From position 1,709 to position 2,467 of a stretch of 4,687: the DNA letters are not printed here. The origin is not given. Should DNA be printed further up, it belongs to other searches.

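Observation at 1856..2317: orf153 overlaps the kinase start as ATGCTAA: likely obligate partner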

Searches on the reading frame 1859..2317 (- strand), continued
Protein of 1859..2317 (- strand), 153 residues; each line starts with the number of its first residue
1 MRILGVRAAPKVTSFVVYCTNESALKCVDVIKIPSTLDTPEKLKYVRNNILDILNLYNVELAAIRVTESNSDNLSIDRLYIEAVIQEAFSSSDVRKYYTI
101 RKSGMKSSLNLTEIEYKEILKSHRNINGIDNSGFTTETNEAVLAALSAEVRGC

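Call 81: search_protein_families(library=padloc, alignment_id=A5, max_evalue=1e-8)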
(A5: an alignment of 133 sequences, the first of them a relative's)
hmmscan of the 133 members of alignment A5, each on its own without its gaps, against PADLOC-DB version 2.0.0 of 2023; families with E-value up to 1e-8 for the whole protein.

A. member 1, L003:5555-5893:+ (113 aa): 1 family
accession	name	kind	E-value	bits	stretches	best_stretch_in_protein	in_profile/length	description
PDLC05018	PDC-S43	-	4.6e-37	124.7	1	1-113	1-115/115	-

B. families by the number of members that match (of 133 scanned): 195 families (the first 25 are shown)
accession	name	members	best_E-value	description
PDLC04134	mad2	3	4.2e-58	mads_2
PDLC03026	MTase_I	2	6.2e-194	Type I methyltransferase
PDLC03602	REase_MTase_IIG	2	3.7e-176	Type IIG restriction enzyme-methyltransferase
PDLC03021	MTase_I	2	1.1e-86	Type I methyltransferase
PDLC03025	MTase_I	2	2.4e-52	Type I methyltransferase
PDLC03027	MTase_I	2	2.2e-42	Type I methyltransferase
PDLC03036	MTase_I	2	1.3e-41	Type I methyltransferase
PDLC03035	MTase_I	2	1.7e-36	Type I methyltransferase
PDLC03031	MTase_I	2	1.3e-34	Type I methyltransferase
PDLC03022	MTase_I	2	1.2e-33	Type I methyltransferase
PDLC03029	MTase_I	2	7.2e-29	Type I methyltransferase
PDLC03318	MTase_II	2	2.5e-24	Type II methyltransferase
PDLC03038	MTase_I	2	3.8e-24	Type I methyltransferase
PDLC02358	Old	2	2.7e-23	Old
PDLC03039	MTase_I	2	5.2e-23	Type I methyltransferase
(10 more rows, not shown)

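Call 88: search_protein_families(library=padloc, alignment_id=A3, max_evalue=0.01)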
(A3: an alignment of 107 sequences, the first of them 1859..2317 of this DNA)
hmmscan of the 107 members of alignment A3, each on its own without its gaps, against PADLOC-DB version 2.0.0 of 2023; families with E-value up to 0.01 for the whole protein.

A. member 1, window:1859-2317:- (153 aa): 0 families

B. families by the number of members that match (of 107 scanned): 8 families
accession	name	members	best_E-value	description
PDLC04186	HEC-01B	1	0.00095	-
PDLC03088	Specificity_I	1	0.0022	Type I specificity subunit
PDLC01790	Cas6b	1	0.0029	-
PDLC03562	REase_II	1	0.0035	Type II restriction enzyme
PDLC00854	E1-E2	1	0.0042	E1-E2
PDLC04842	PDC-S04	1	0.0048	-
PDLC03665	Control_protein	1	0.0088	control protein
PDLC04271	PDC-M01B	1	0.0096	-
